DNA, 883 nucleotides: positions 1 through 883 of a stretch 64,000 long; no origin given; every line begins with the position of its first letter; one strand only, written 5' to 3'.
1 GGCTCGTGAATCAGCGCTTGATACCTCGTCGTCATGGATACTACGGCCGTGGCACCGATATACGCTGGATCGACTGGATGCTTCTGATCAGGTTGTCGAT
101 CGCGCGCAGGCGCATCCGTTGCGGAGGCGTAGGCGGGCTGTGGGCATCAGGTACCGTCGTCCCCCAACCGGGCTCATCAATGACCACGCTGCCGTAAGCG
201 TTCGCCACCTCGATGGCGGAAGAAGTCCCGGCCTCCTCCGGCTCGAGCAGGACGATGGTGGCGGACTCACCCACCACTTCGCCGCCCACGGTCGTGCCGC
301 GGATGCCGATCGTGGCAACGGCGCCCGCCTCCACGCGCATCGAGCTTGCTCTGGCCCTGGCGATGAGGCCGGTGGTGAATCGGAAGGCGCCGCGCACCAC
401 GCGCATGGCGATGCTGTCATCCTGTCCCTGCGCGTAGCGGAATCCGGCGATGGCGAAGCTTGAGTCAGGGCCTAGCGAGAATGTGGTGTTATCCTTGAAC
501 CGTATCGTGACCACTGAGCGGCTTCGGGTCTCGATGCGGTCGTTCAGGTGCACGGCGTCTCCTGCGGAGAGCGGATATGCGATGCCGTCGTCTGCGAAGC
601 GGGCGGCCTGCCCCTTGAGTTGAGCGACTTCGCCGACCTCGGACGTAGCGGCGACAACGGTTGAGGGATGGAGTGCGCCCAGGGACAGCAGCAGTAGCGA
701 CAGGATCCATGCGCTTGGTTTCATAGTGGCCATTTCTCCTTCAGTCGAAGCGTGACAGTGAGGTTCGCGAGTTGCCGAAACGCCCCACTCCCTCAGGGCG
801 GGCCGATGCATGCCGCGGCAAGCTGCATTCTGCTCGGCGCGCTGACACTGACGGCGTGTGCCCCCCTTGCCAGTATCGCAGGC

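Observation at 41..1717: Exported FecR + esterase-lipoprotein pair occurring twice, 53 kb apart, in different orientations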

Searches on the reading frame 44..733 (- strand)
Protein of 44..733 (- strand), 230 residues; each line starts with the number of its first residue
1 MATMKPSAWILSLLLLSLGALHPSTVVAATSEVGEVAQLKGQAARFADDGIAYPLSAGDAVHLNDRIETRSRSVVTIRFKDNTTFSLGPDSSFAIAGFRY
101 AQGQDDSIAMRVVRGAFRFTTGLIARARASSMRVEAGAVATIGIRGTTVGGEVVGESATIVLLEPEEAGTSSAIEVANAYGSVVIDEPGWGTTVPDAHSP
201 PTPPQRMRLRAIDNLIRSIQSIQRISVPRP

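Call 3: search_protein_families(library=pfam, proteins=[window:44-733:-], max_evalue=0.01)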
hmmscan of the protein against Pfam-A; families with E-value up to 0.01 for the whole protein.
seq(230 aa): 1 family
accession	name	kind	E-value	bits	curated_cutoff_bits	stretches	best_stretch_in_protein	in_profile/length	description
PF04773.18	FecR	-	1.7e-08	35.2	24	1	65-161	1-90/97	FecR protein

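Call 4: search_protein_families(library=ncbifam, proteins=[window:44-733:-], max_evalue=0.01)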
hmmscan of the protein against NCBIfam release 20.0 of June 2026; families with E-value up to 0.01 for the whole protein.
seq(230 aa): 1 family
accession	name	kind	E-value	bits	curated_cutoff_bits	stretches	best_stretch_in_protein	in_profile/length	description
NF033682.1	retention_LapA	subfamily_domain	7.5e-07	29.4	50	1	33-96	3-66/145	retention module-containing protein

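Call 33: find_homologous_proteins(query=window:44-733:-, max_evalue=0.00001)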
Query seq(230 aa) (230 aa): 417 proteins with E <= 0.00001 among 3277 candidates; the best 120 are listed.
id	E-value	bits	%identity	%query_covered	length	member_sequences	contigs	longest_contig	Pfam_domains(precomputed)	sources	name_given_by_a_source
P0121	3.7e-139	479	100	99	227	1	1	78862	PF04773.19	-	-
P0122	7.8e-97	341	70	99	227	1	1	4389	PF04773.19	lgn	-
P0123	5.4e-96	338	74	94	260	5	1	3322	PF04773.19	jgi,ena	-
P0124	1.2e-91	324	76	86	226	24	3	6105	PF04773.19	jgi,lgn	-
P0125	1.2e-90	321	75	86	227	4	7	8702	PF04773.19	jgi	jgi:hypothetical protein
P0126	2.1e-88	314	68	96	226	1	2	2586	PF04773.19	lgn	-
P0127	4.7e-87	309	68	98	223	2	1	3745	PF04773.19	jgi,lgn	jgi:hypothetical protein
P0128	1.0e-78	282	64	96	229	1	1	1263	PF04773.19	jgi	jgi:hypothetical protein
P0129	5.4e-77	276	62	95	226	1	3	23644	PF04773.19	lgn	-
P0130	4.5e-75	270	61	95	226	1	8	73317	PF04773.19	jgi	jgi:hypothetical protein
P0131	3.6e-72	260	71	73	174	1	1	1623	PF04773.19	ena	-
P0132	5.5e-70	253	61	90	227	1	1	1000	PF04773.19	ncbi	-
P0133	7.4e-69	250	61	96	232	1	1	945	PF04773.19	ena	-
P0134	1.7e-68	248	57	96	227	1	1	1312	PF04773.19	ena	-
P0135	5.5e-68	247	55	97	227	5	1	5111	PF04773.19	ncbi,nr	ncbi:MAG: FecR domain-containing protein [Gammaproteobacteria bacterium]|nr:FecR domain-containing p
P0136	1.4e-67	245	59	94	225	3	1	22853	PF04773.19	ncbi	ncbi:MAG: FecR domain-containing protein [Gammaproteobacteria bacterium]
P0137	2.8e-67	244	55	96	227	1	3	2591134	PF04773.19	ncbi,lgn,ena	-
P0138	4.4e-67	244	55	96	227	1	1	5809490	PF04773.19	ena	-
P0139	5.0e-67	244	55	96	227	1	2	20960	PF04773.19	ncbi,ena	-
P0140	1.1e-66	243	60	90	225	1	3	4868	PF04773.19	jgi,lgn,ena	-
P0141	1.1e-66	243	54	96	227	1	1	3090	PF04773.19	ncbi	-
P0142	6.0e-66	240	56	97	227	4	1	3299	PF04773.19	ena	-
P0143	7.7e-66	240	61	83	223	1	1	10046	PF04773.19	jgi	jgi:hypothetical protein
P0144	1.5e-65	239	61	86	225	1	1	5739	PF04773.19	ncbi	-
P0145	1.6e-65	239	60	86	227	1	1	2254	PF04773.19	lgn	-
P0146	2.1e-65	238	56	99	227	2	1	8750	PF04773.19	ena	-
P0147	3.6e-65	238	59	85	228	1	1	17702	PF04773.19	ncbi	ncbi:MAG: FecR family protein [Gammaproteobacteria bacterium]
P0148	4.0e-65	237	59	88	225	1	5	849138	PF04773.19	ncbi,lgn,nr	ncbi:MAG: FecR domain-containing protein [Gammaproteobacteria bacterium]|nr:FecR domain-containing p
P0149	4.2e-65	237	55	97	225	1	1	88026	PF04773.19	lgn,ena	-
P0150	5.7e-65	237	56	99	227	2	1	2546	PF04773.19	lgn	-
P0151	7.6e-65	237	60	86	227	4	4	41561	PF04773.19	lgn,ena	-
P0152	8.6e-65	236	60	85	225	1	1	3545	PF04773.19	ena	-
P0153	1.0e-64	236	60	86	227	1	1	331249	PF04773.19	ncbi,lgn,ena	-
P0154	1.3e-64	236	60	85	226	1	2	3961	PF04773.19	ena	-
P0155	2.7e-64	235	56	97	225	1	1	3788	PF04773.19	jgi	jgi:hypothetical protein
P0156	3.7e-64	234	55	97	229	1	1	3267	PF04773.19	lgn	-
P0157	5.1e-64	234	55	99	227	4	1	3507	PF04773.19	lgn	-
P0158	8.1e-64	233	61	88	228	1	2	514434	PF04773.19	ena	-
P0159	8.7e-64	233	55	96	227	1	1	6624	PF04773.19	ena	-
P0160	9.3e-64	233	55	97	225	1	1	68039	PF04773.19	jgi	-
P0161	1.1e-62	229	58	95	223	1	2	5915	PF04773.19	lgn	-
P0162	1.7e-62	229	56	87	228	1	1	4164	PF04773.19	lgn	-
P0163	3.0e-62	228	55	97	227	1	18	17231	PF04773.19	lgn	-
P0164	6.3e-62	227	58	95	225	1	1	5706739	PF04773.19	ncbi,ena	-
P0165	6.5e-62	227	55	83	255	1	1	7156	PF04773.19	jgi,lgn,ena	-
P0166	1.3e-61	226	53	94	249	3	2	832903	PF04773.19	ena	-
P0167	1.4e-61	226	54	95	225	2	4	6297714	PF04773.19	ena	-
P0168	1.6e-61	226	54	95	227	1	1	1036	PF04773.19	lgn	-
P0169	1.6e-61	226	55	95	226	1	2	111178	PF04773.19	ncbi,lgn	ncbi:MAG: FecR domain-containing protein [Gammaproteobacteria bacterium]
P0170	1.6e-61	226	58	86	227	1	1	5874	PF04773.19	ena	-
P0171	2.9e-61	225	56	97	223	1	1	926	PF04773.19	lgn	-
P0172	3.2e-61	225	56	96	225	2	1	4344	PF04773.19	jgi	jgi:hypothetical protein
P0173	4.1e-61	224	58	86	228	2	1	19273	PF04773.19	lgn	-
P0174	4.1e-61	224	58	86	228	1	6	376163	PF04773.19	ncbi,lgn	-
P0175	1.5e-60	222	54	95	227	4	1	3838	PF04773.19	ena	-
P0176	2.1e-60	222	58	86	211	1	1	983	PF04773.19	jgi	jgi:hypothetical protein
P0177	3.1e-60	221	53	92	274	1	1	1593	PF04773.19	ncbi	-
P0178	9.3e-60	220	55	89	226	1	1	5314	PF04773.19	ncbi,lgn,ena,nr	ncbi:MAG: FecR family protein [Gammaproteobacteria bacterium]|nr:FecR family protein [Gammaproteobac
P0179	1.5e-59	219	57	89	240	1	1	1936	PF04773.19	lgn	-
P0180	2.1e-59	219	56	86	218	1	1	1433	PF04773.19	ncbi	ncbi:MAG: FecR domain-containing protein [Gammaproteobacteria bacterium]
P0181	2.7e-59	218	57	90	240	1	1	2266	PF04773.19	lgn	-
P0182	2.8e-59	218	52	89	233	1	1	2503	PF04773.19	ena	-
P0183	8.1e-59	217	53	99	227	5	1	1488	PF04773.19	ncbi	-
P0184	2.2e-58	215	51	97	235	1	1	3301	PF04773.19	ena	-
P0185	3.2e-58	215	53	97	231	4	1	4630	PF04773.19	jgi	-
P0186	6.7e-58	214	54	82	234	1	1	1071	PF04773.19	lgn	-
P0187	8.4e-58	214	55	88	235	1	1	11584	PF04773.19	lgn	-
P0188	1.4e-57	213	52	94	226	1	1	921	PF04773.19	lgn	-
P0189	1.7e-57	213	52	93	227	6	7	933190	PF04773.19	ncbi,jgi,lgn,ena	-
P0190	2.8e-57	212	54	88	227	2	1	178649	PF04773.19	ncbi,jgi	jgi:hypothetical protein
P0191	2.9e-57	212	49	96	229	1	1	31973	PF04773.19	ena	-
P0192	4.7e-57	211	52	97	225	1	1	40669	PF04773.19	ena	-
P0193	7.9e-57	210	55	87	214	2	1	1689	PF04773.19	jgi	jgi:hypothetical protein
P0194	8.8e-57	210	55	89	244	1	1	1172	PF04773.19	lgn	-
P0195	1.3e-56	210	54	83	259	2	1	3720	PF04773.19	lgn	-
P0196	1.3e-56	210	49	96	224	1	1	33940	PF04773.19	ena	-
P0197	2.1e-56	209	51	99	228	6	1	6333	PF04773.19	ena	-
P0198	3.0e-56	208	50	89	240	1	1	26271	PF04773.19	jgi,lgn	jgi:hypothetical protein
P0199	3.6e-56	208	61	68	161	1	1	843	PF04773.19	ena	-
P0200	5.4e-56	208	50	98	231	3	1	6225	PF04773.19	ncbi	-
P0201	7.4e-56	207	49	99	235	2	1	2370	PF04773.19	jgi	jgi:hypothetical protein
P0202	8.3e-56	207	49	89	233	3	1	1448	PF04773.19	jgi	-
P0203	9.6e-56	207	53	86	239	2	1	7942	PF04773.19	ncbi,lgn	-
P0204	1.2e-55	206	55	79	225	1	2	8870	PF04773.19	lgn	-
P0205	1.5e-55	206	50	95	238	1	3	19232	PF04773.19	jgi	jgi:hypothetical protein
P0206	1.5e-55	206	50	99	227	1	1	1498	PF04773.19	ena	-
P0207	1.5e-55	206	52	100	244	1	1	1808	PF04773.19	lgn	-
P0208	2.4e-55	205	50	95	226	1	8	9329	PF04773.19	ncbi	-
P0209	2.6e-55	205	50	97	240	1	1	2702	PF04773.19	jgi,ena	-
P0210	2.8e-55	205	47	100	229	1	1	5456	PF04773.19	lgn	-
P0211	2.8e-55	205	52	86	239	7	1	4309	PF04773.19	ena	-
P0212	5.6e-55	204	51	97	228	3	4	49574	PF04773.19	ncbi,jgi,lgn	jgi:hypothetical protein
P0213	7.0e-55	204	51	90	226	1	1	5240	PF04773.19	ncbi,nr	ncbi:MAG: FecR domain-containing protein [Thiotrichales bacterium]|nr:FecR domain-containing protein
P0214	8.7e-55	204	50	89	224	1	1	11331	PF04773.19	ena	-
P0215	8.8e-55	204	53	84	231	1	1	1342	PF04773.19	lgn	-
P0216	8.8e-55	204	56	77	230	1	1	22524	PF04773.19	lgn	-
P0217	1.1e-54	203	52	85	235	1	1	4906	PF04773.19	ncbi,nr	ncbi:MAG: hypothetical protein D6786_01950 [Gammaproteobacteria bacterium]|nr:MAG: hypothetical prot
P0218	1.8e-54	203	52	83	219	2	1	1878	PF04773.19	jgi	jgi:hypothetical protein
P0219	1.9e-54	203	48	99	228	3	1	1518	PF04773.19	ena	-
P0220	2.0e-54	203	48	89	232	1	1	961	PF04773.19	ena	-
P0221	2.0e-54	202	48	96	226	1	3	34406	PF04773.19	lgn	-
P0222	2.0e-54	202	46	99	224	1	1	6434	PF04773.19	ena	-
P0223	2.1e-54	202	51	86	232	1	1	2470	PF04773.19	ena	-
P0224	2.4e-54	202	52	85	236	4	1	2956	PF04773.19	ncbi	-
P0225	3.3e-54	202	47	95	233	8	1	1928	PF04773.19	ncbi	-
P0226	3.7e-54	202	51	96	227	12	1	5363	PF04773.19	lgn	-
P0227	6.1e-54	201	50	99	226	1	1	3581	PF04773.19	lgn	-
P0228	6.6e-54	201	49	94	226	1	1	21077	PF04773.19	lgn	-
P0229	6.6e-54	201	48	96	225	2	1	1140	PF04773.19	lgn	-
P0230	8.3e-54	200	50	91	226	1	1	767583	PF04773.19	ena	-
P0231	1.3e-53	200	49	97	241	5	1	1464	PF04773.19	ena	-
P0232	1.5e-53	200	49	96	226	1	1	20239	PF04773.19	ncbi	-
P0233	1.5e-53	200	53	87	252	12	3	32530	PF04773.19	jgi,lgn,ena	jgi:hypothetical protein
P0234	3.4e-53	198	51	86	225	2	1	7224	PF04773.19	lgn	-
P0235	6.0e-53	198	48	95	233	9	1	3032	PF04773.19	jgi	-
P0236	8.4e-53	197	47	99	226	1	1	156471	PF04773.19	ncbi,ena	-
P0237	1.0e-52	197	49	96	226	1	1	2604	PF04773.19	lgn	-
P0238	1.1e-52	197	48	99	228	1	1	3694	PF04773.19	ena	-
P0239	1.1e-52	197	51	89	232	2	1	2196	PF04773.19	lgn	-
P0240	1.5e-52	196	51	88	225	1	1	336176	PF04773.19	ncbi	-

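Call 34: find_encoding_contigs(protein=P0125, flank=8000, max_places=3)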
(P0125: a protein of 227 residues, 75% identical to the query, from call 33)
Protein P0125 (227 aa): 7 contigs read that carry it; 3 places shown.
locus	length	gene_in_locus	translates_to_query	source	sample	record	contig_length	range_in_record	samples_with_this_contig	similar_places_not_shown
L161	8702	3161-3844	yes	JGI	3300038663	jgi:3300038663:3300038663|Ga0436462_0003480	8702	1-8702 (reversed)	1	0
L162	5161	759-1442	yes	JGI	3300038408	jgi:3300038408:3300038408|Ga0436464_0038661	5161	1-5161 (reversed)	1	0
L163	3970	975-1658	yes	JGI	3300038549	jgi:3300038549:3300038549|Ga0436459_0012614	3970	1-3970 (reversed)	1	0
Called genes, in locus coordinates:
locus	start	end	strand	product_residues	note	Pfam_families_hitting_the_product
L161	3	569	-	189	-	?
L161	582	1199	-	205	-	PF01726:LexA_DNA_bind, PF00717:Peptidase_S24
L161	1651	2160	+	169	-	PF02639:DUF188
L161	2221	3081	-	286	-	-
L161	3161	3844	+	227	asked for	PF04773:FecR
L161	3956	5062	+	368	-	PF03797:Autotransporter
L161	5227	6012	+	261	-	PF02567:PhzC-PhzF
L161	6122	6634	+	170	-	PF00578:AhpC-TSA, PF08534:Redoxin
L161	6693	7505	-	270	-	PF03618:Kinase-PPPase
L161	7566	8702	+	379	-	?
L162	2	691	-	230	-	?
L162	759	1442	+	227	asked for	PF04773:FecR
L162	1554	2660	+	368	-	PF03797:Autotransporter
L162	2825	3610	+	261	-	PF02567:PhzC-PhzF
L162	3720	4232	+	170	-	PF00578:AhpC-TSA, PF08534:Redoxin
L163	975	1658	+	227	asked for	PF04773:FecR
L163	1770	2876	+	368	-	PF03797:Autotransporter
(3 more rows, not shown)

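Call 35: find_encoding_contigs(protein=P0130, flank=8000, max_places=2)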
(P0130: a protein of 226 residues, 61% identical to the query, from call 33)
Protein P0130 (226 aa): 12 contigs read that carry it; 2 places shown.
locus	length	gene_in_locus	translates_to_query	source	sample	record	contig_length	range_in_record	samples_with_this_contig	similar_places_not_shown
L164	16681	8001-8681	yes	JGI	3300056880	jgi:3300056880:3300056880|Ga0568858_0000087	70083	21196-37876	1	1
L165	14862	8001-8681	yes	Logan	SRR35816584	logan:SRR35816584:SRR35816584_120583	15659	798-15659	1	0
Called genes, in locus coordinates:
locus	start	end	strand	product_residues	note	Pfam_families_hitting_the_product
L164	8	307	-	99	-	-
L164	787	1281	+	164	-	PF01475:FUR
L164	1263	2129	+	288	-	PF01297:ZnuA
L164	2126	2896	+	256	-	PF00005:ABC_tran, PF13304:AAA_21 (faint)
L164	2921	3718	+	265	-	PF00950:ABC-3, PF01032:FecCD (weak)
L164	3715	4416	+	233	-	PF01790:LGT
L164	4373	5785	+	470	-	PF23545:Zn_ribbon_HMPTM, PF04055:Radical_SAM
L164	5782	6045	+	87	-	-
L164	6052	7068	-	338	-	PF01636:APH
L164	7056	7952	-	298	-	-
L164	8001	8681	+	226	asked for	PF04773:FecR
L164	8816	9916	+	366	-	PF03797:Autotransporter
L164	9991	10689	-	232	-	PF03009:GDPD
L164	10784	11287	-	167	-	PF01451:LMWPc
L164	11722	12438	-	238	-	PF07386:DUF1499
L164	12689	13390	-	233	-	PF00561:Abhydrolase_1, PF12146:Hydrolase_4 (weak), PF12697:Abhydrolase_6, PF07819:PGAP1 (weak)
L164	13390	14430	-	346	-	PF04909:Amidohydro_2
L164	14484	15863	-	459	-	PF00083:Sugar_tr, PF07690:MFS_1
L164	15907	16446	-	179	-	PF06078:DUF937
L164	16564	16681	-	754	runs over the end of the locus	PF01590:GAF, PF13185:GAF_2, PF13492:GAF_3, PF05524:PEP-utilisers_N, PF00391:PEP-utilizers, PF02896:PEP-utilizers_C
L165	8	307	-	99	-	-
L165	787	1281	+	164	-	PF01475:FUR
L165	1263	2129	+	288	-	PF01297:ZnuA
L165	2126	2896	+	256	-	PF00005:ABC_tran, PF13304:AAA_21 (faint)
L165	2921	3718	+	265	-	PF00950:ABC-3, PF01032:FecCD (weak)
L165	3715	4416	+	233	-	PF01790:LGT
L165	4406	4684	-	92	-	-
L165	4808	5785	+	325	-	PF04055:Radical_SAM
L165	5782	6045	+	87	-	-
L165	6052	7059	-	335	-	PF01636:APH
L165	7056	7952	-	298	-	-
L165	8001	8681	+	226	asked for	PF04773:FecR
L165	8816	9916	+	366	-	PF03797:Autotransporter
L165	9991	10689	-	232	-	PF03009:GDPD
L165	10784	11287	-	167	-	PF01451:LMWPc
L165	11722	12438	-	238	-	PF07386:DUF1499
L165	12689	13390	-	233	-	PF00561:Abhydrolase_1, PF12146:Hydrolase_4 (weak), PF12697:Abhydrolase_6, PF07819:PGAP1 (weak)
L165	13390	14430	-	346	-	PF04909:Amidohydro_2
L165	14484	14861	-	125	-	?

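Call 41: find_encoding_contigs(protein=P0137, flank=8000, max_places=1)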
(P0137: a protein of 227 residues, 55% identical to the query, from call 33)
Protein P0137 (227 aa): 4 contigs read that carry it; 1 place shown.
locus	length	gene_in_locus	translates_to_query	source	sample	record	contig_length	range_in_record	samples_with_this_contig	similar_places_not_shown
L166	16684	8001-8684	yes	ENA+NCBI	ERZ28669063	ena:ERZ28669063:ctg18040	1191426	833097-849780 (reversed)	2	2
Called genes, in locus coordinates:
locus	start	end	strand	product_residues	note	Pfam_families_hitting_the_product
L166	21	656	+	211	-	PF01209:Ubie_methyltran, PF02353:CMAS (weak), PF13489:Methyltransf_23, PF05958:tRNA_U5-meth_tr (weak), PF13847:Methyltransf_31, PF08241:Methyltransf_11, PF08242:Methyltransf_12, PF13649:Methyltransf_25, +1 more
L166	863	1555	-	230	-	PF00293:NUDIX (faint)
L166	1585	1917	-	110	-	PF00893:Multi_Drug_Res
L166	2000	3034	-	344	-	PF12625:Arabinose_bd, PF12833:HTH_18, PF00165:HTH_AraC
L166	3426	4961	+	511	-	PF01488:Shikimate_DH (faint), PF00743:FMO-like, PF00890:FAD_binding_2 (weak), PF01134:GIDA (faint), PF01266:DAO (faint), PF07992:Pyr_redox_2, PF13450:NAD_binding_8, PF13738:Pyr_redox_3, +3 more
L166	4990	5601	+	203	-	-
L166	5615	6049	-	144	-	PF00583:Acetyltransf_1, PF13673:Acetyltransf_10 (weak), PF13508:Acetyltransf_7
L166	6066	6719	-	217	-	PF02798:GST_N, PF13417:GST_N_3, PF13409:GST_N_2, PF00043:GST_C (weak), PF13410:GST_C_2 (weak)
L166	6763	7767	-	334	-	PF01636:APH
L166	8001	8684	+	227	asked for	PF04773:FecR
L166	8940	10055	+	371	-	PF10946:DUF2625 (weak), PF13505:OMP_b-brl (faint), PF03797:Autotransporter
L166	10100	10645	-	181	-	PF13669:Glyoxalase_4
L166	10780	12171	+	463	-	PF12838:Fer4_7 (faint), PF14697:Fer4_21 (weak), PF04422:FrhB_FdhB_N, PF04432:FrhB_FdhB_C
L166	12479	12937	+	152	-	PF00034:Cytochrom_C (weak)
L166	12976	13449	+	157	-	PF13501:SoxY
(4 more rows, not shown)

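Call 42: find_encoding_contigs(protein=P0148, flank=8000, max_places=1)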
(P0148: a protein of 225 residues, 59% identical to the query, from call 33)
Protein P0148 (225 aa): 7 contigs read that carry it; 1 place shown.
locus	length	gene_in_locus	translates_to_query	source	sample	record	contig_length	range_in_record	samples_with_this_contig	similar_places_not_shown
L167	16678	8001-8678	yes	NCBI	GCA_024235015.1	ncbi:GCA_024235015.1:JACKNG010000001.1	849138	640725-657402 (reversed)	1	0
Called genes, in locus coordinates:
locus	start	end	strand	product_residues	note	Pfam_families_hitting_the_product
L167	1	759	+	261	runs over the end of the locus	PF00378:ECH_1, PF16113:ECH_2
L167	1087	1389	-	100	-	PF00076:RRM_1, PF13893:RRM_5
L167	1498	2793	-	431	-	PF00270:DEAD, PF04851:ResIII (weak), PF00271:Helicase_C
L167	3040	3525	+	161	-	PF01986:DUF123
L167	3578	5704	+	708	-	PF22673:MCP-like_PDC_1 (faint), PF02743:dCache_1, PF00672:HAMP (weak), PF00512:HisKA, PF13581:HATPase_c_2 (weak), PF02518:HATPase_c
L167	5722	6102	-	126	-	PF00583:Acetyltransf_1, PF13673:Acetyltransf_10, PF13508:Acetyltransf_7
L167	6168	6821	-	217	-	PF02798:GST_N, PF13417:GST_N_3, PF13409:GST_N_2, PF00043:GST_C, PF13410:GST_C_2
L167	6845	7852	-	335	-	PF01636:APH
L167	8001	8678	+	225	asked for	PF04773:FecR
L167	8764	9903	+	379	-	PF03797:Autotransporter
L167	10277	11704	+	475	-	PF14697:Fer4_21 (weak), PF04422:FrhB_FdhB_N, PF04432:FrhB_FdhB_C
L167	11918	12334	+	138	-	-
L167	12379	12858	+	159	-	PF13501:SoxY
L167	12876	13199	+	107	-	PF08770:SoxZ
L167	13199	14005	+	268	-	PF21342:SoxA-TsdA_cyt-c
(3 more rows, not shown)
